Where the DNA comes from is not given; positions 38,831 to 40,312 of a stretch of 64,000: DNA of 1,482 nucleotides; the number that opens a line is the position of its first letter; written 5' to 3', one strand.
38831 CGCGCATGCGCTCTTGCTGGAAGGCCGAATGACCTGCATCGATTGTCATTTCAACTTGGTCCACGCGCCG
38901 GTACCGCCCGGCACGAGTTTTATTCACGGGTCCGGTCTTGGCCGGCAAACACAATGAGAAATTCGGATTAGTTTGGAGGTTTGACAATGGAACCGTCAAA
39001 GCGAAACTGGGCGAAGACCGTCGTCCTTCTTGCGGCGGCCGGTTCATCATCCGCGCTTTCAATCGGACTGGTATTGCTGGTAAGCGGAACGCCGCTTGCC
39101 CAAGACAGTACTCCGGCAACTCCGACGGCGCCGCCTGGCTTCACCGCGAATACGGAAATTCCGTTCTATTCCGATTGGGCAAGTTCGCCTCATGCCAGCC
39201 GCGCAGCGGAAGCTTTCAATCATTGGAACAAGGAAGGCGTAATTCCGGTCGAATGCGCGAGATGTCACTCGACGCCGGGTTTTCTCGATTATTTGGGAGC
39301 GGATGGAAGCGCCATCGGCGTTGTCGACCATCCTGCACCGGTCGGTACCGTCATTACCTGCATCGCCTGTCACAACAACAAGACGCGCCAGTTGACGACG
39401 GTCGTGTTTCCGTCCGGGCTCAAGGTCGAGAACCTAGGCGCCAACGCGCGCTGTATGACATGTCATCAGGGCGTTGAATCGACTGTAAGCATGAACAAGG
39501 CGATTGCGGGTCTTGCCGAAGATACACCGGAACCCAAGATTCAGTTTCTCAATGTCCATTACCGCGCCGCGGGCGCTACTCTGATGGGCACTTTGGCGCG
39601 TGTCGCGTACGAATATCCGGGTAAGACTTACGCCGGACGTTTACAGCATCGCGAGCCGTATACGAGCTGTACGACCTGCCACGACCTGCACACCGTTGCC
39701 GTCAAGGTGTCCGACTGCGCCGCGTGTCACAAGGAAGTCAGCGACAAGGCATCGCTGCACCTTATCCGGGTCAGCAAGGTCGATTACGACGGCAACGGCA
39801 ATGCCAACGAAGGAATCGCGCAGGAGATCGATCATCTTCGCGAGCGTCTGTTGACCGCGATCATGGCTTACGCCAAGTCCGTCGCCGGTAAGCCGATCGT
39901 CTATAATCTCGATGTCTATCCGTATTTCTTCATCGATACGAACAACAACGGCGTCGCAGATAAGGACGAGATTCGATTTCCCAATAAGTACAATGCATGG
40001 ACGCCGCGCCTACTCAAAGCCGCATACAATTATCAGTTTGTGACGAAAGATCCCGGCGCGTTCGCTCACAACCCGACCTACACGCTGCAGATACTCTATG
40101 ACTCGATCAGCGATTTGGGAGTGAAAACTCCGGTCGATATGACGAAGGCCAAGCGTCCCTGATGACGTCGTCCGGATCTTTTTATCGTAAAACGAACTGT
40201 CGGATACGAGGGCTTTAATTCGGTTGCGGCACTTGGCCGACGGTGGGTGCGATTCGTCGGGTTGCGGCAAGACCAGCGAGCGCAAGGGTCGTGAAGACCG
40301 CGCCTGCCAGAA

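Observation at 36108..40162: Quinone-multiheme module: COQ10-like protein, DUF2892 protein and MenA divergent from a NapC/NirT quinol dehydrogenase and a pentaheme cytochrome with no recognisable terminal reductase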

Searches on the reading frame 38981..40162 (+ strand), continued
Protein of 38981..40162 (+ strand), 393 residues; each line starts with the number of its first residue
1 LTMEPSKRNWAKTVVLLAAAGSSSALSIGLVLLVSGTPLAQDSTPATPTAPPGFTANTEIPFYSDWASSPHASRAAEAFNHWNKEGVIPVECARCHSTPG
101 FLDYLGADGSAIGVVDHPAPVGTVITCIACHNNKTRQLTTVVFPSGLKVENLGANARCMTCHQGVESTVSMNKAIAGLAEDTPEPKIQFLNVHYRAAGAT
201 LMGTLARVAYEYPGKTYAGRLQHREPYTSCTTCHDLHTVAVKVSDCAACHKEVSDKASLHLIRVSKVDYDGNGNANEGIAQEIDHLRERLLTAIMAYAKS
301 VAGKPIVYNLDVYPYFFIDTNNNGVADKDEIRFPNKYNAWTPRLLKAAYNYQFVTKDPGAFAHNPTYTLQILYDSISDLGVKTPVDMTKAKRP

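Call 62: search_protein_families(library=ncbifam, proteins=[L017:6820-7974:+, L025:6256-7203:-, L041:6026-7735:-, L076:9188-11074:+, L005:9128-10177:+], max_evalue=0.000001)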
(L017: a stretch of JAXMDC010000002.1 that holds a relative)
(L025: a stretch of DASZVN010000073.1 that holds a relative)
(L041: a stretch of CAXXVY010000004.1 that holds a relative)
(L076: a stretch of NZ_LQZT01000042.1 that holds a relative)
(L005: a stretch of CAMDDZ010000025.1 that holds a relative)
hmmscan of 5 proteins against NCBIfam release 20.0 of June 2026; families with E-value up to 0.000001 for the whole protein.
L017:6820-7974:+ (384 aa): 11 families
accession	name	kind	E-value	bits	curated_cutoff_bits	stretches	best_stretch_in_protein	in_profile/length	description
NF004751.0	PRK06080.1-3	equivalog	1.6e-38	132.9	264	1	84-344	7-258/296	1,4-dihydroxy-2-naphthoate polyprenyltransferase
TIGR00751.1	menA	equivalog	2.2e-32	112.6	102.15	1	95-337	1-243/284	1,4-dihydroxy-2-naphthoate octaprenyltransferase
TIGR02235.1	menA_cyano-plnt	equivalog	9.6e-30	103.8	225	1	94-325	6-228/285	2-carboxy-1,4-naphthoquinone phytyltransferase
NF004617.0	PRK05951.1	equivalog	3.1e-25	88.9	239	1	82-308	9-230/306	prenyltransferase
NF004750.0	PRK06080.1-2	equivalog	5e-25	88.4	346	1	91-332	10-251/301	1,4-dihydroxy-2-naphthoate polyprenyltransferase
NF004749.0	PRK06080.1-1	equivalog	5e-25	88.3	277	1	88-335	20-262/311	1,4-dihydroxy-2-naphthoate polyprenyltransferase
NF004754.0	PRK06080.1-6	equivalog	5.8e-25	88.3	522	1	91-316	13-238/308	1,4-dihydroxy-2-naphthoate polyprenyltransferase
NF009926.0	PRK13387.1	equivalog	1.1e-18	67.4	316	1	90-311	6-242/317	1,4-dihydroxy-2-naphthoate polyprenyltransferase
NF004753.0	PRK06080.1-5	equivalog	6.6e-14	51.8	555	1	85-305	9-228/312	1,4-dihydroxy-2-naphthoate polyprenyltransferase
NF004752.0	PRK06080.1-4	subfamily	1.3e-11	44.7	289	1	100-309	16-227/300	1,4-dihydroxy-2-naphthoate polyprenyltransferase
NF009516.0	PRK12875.1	equivalog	8.8e-10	38.1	205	1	86-335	16-251/292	prenyltransferase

L025:6256-7203:- (315 aa): 8 families
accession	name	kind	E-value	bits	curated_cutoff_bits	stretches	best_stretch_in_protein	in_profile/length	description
NF004751.0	PRK06080.1-3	equivalog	1.7e-50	172.3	264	1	21-314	19-295/296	1,4-dihydroxy-2-naphthoate polyprenyltransferase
NF004750.0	PRK06080.1-2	equivalog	4.3e-29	101.8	346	1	11-314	7-300/301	1,4-dihydroxy-2-naphthoate polyprenyltransferase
TIGR00751.1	menA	equivalog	8.9e-25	87.7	102.15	1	22-310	3-283/284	1,4-dihydroxy-2-naphthoate octaprenyltransferase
NF004754.0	PRK06080.1-6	equivalog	1.2e-21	77.4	522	1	6-313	5-302/308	1,4-dihydroxy-2-naphthoate polyprenyltransferase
NF004749.0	PRK06080.1-1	equivalog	1.3e-17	63.9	277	1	11-314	20-307/311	1,4-dihydroxy-2-naphthoate polyprenyltransferase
NF009926.0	PRK13387.1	equivalog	8.9e-11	41.4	316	1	22-279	13-277/317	1,4-dihydroxy-2-naphthoate polyprenyltransferase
NF004752.0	PRK06080.1-4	subfamily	3.9e-10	39.8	289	1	30-311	21-297/300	1,4-dihydroxy-2-naphthoate polyprenyltransferase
TIGR02235.1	menA_cyano-plnt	equivalog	3.4e-07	29.8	225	1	124-313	106-284/285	2-carboxy-1,4-naphthoquinone phytyltransferase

L041:6026-7735:- (569 aa): 3 families
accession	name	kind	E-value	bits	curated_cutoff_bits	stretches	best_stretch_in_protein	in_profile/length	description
TIGR04315.1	octaheme_Shew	subfamily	8e-166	552.4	375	1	62-525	1-440/440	tetrathionate reductase family octaheme c-type cytochrome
TIGR04314.1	methano7heme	equivalog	3.6e-07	29.4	250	1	248-357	208-308/494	methanogenesis multiheme c-type cytochrome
TIGR03508.1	decahem_SO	subfamily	4.9e-07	29.5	192.2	0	64-225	100-249/258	DmsE family decaheme c-type cytochrome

L076:9188-11074:+ (628 aa): 3 families
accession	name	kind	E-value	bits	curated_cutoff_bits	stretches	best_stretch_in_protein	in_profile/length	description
TIGR04315.1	octaheme_Shew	subfamily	5.6e-120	401.3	375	2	88-437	1-320/440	tetrathionate reductase family octaheme c-type cytochrome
TIGR04314.1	methano7heme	equivalog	8.3e-09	34.8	250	1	280-377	208-295/494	methanogenesis multiheme c-type cytochrome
NF045713.1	CxxCH_16_HmcA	equivalog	5.5e-07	28.6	400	0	236-369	120-239/541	sulfate respiration complex hexadecaheme cytochrome HmcA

L005:9128-10177:+ (349 aa): 3 families
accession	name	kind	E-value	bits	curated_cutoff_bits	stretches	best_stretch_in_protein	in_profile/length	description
TIGR01583.1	formate-DH-gamm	equivalog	2.3e-52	178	115.85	1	131-328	3-201/204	formate dehydrogenase subunit gamma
NF007924.0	PRK10639.1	equivalog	5e-28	98.3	341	1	128-332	5-206/211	formate dehydrogenase cytochrome b556 subunit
NF007558.0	PRK10179.1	equivalog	1.5e-27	96.7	339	1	129-334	6-210/217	formate dehydrogenase-N subunit gamma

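Call 75: search_protein_representatives(alignment_id=A1)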
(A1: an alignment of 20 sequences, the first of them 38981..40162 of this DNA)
Query: 20 sequences, 391 profile positions. Proteins with E-value up to 0.001 (for the whole library): 1803; up to 1e-10: 1110; up to 1e-30: 469. The best 150 are listed.
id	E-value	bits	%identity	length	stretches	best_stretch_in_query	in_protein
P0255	0.0e+00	1025.4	-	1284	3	39-382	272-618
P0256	9.9e-228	772.1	-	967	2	45-390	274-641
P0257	1.1e-226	768.6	-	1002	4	59-382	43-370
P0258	2.0e-222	754.6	-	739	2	17-390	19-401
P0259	5.6e-218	740.0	-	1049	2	32-390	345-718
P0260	3.2e-201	684.8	-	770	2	37-382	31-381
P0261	3.0e-196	668.4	-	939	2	46-387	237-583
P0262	6.8e-190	647.5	-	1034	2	59-380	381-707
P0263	3.5e-187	638.6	-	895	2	46-382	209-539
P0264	3.6e-186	635.2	-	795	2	9-387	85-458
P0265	7.4e-186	634.2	-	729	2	65-379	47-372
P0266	2.5e-183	625.9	-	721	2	53-382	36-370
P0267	1.4e-181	620.2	-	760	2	44-388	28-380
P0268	2.3e-181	619.4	-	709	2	19-381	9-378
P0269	2.0e-176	603.2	-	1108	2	34-387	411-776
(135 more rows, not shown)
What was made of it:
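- Tandem 2-4x repeats of the module are typical of electron conduits (call 75).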

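Call 76: find_encoding_contigs(protein=P0118, flank=7000, max_places=1)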
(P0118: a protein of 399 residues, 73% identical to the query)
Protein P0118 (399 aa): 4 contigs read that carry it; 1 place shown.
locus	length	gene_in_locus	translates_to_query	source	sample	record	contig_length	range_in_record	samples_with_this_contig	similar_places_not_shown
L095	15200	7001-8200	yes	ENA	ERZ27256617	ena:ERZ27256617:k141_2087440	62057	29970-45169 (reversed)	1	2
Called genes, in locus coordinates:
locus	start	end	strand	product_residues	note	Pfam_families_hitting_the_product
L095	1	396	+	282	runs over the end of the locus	PF13531:SBP_bac_11, PF01547:SBP_bac_1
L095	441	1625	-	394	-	PF01717:Meth_synt_2, PF01208:URO-D (weak)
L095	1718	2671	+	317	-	PF02634:FdhD-NarQ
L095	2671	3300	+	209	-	PF12804:NTP_transf_3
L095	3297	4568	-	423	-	PF03453:MoeA_N, PF00994:MoCF_biosynth, PF03454:MoeA_C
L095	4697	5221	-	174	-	PF03205:MobB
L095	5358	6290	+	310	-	PF01040:UbiA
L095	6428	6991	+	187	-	PF03264:Cytochrom_NNT, PF02085:Cytochrom_CIII (faint), PF14522:Cytochrome_C7 (faint)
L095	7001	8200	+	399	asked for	PF02085:Cytochrom_CIII (faint), PF14522:Cytochrome_C7 (weak)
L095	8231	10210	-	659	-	PF03453:MoeA_N, PF00994:MoCF_biosynth, PF03454:MoeA_C, PF12727:PBP_like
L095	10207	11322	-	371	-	PF03453:MoeA_N, PF00994:MoCF_biosynth, PF03454:MoeA_C (weak)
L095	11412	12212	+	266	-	PF03328:HpcH_HpaI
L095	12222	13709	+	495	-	PF11794:HpaB_N, PF03241:HpaB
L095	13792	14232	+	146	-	-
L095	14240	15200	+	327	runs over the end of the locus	PF13793:Pribosyltran_N, PF00156:Pribosyltran, PF14572:Pribosyl_synth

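Call 77: find_encoding_contigs(protein=P0090, flank=7000, max_places=1)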
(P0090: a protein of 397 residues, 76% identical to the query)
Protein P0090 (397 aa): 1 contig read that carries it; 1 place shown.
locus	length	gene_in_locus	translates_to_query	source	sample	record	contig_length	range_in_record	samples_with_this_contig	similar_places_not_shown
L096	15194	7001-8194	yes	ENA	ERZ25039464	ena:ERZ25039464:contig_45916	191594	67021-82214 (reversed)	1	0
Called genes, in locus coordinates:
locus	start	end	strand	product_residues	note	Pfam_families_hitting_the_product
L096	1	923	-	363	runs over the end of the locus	PF00989:PAS, PF08448:PAS_4 (weak), PF07568:HisKA_2, PF13581:HATPase_c_2, PF02518:HATPase_c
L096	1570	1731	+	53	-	-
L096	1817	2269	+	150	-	PF09361:Phasin_2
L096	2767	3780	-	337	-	PF01292:Ni_hydr_CYTB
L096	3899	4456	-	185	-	-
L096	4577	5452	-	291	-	PF01040:UbiA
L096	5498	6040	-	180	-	PF10604:Polyketide_cyc2, PF03364:Polyketide_cyc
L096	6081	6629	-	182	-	-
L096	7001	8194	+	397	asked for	PF02085:Cytochrom_CIII (faint), PF14537:Cytochrom_c3_2 (faint), PF14522:Cytochrome_C7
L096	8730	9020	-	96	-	-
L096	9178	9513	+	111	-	-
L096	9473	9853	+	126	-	-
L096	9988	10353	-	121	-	PF07883:Cupin_2 (weak)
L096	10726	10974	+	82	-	-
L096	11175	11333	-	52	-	-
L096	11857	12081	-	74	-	-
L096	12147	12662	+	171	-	-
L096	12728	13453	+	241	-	PF03104:DNA_pol_B_exo1 (weak), PF10108:DNA_pol_B_exo2, PF13482:RNase_H_2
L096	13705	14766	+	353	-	PF00355:Rieske, PF19112:VanA_C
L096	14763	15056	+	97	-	-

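Call 78: find_encoding_contigs(protein=P0089, flank=7000, max_places=1)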
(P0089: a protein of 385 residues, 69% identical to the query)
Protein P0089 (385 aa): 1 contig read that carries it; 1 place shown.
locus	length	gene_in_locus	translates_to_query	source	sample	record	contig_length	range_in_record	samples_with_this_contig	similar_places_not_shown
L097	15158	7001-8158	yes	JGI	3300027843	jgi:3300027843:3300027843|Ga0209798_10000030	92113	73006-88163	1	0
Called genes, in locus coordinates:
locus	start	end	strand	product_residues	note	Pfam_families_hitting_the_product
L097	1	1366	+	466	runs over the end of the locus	PF00006:ATP-synt_ab, PF22919:ATP-synt_VA_C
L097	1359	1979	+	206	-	PF01813:ATP-synt_D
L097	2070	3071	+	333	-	PF09084:NMT1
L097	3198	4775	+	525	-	PF20695:UbiD_N (weak), PF01977:UbiD, PF20696:UbiD_C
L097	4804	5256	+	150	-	PF10604:Polyketide_cyc2, PF03364:Polyketide_cyc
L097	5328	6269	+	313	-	PF01040:UbiA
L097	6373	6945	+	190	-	PF03264:Cytochrom_NNT, PF22113:Mtrc-MtrF_II-IV_dom (faint), PF14537:Cytochrom_c3_2 (faint), PF02085:Cytochrom_CIII (faint), PF14522:Cytochrome_C7 (faint)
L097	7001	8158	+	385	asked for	PF02085:Cytochrom_CIII (faint), PF14522:Cytochrome_C7 (weak)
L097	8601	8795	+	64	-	-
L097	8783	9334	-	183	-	PF13801:Metal_resist (weak)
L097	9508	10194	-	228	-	-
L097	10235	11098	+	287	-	PF00072:Response_reg, PF00486:Trans_reg_C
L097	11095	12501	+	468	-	PF00672:HAMP, PF00512:HisKA, PF02518:HATPase_c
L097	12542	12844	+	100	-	PF07885:Ion_trans_2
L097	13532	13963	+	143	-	-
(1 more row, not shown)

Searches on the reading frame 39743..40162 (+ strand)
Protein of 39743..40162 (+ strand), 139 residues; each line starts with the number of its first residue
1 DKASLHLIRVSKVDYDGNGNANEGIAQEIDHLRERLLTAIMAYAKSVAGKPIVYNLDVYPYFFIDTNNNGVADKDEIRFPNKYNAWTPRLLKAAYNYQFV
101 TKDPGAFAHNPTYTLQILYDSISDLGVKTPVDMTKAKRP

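Call 87: predict_structure(alignment_id=A4)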
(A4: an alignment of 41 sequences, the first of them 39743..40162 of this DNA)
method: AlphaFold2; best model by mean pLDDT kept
length: 139 residues; sequences in the alignment: 41
mean_pLDDT: 92.9   pTM: 0.88
mean pLDDT of the five models: 92.9, 92.8, 92.7, 92.3, 91.5
residues with pLDDT >= 90: 118; 70-90: 19; 50-70: 2; < 50: 0
segments of 3 or more residues with pLDDT < 50: none
pLDDT, mean of each block of 10 residues (from residue 1): 76 92 92 97 95 91 95 94 96 97 92 97 96 93
secondary structure, 60 per line:
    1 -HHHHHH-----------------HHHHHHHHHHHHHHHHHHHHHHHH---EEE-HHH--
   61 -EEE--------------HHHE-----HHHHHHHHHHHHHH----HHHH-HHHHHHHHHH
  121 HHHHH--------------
elements in order: H2-7 H25-48 E52-54 E62-64 H88-101 H106-109 H111-125
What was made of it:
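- Tried and rejected: The C-terminal domain model is confident (pLDDT 92.9, call 87), but its fold could not be assigned.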

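Call 89: fold_search(model_id=the predicted structure, library=pdb)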
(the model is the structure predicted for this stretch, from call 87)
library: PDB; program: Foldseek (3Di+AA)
matches with E <= 10: 14; with E <= 0.001: 0
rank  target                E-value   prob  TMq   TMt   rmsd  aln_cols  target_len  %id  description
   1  5yjc_A                5.4e-01  0.41  0.43  0.27   7.6       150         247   10  Structural insights into the CRISPR-Cas-associated ribonuclease activity of Staphylococcus epidermidis Csm6 (released 2018-10-17)
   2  8y7f_B                3.0e+00  0.09  0.33  0.16   9.0       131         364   15  Crystal structure of CARF domain-truncated Csx1-Crn2 from Marinitoga sp. (released 2024-07-17)
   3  8ry0_A                3.4e+00  0.02  0.18  0.09  13.2       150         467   13  CryoEM structure of M. smegmatis GMP reductase in complex with GMP at pH 6.6, extended conformation. (released 2025-08-20)
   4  4rkm_G                4.3e+00  0.33  0.42  0.09   7.6       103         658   14  Wolinella succinogenes octaheme sulfite reductase MccA, form I (released 2015-02-04)
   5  2lqg_MODEL_1_A        4.3e+00  0.08  0.32  0.32  11.6       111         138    8  Solution Structure of the R4 domain of talin (released 2013-02-13)
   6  1fsl_A                5.1e+00  0.01  0.18  0.18  11.4       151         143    9  FERRIC SOYBEAN LEGHEMOGLOBIN COMPLEXED WITH NICOTINATE (released 1996-06-26)
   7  1d8c                  6.5e+00  0.02  0.18  0.06  12.8       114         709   12  MALATE SYNTHASE G COMPLEXED WITH MAGNESIUM AND GLYOXYLATE (released 1999-11-10)
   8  7lg5_A                6.9e+00  0.03  0.25  0.06  12.1       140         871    8  Synechocystis sp. UTEX2470 Cyanophycin synthetase 1 with ATP (released 2021-08-18)
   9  2cj8_B                7.3e+00  0.04  0.30  0.29   9.5       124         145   11  Crystal Structure of a Cell Wall Invertase Inhibitor from Tobacco (pH 9.5) (released 2006-04-03)
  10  7lgj_A                7.7e+00  0.03  0.25  0.06   9.8       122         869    9  Cyanophycin synthetase 1 from Synechocystis sp. UTEX2470 with ADPCP and 8x(Asp-Arg)-NH2 (released 2021-08-18)
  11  4ni7_A                7.7e+00  0.02  0.20  0.19  15.7       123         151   15  Crystal structure of human interleukin 6 in complex with a modified nucleotide aptamer (SOMAMER SL1025) (released 2014-01-22)
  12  8y7f_A                8.7e+00  0.05  0.34  0.16   7.4       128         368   12  Crystal structure of CARF domain-truncated Csx1-Crn2 from Marinitoga sp. (released 2024-07-17)
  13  7ohp_n                9.2e+00  0.03  0.29  0.15  12.4       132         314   11  Nog1-TAP associated immature ribosomal particles from S. cerevisiae after rpL25 expression shut down, population A (released 2021-11-03)
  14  6s85_D                9.8e+00  0.02  0.23  0.11  12.3       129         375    8  Cutting state of the E. coli Mre11-Rad50 (SbcCD) head complex bound to ADP and dsDNA. (released 2019-09-04)
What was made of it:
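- Closest known: MtrC/OmcA pentaheme domains II/IV. Different: It has no beta-barrel domains I/III, and its C-terminal domain has no PDB relative (call 89).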
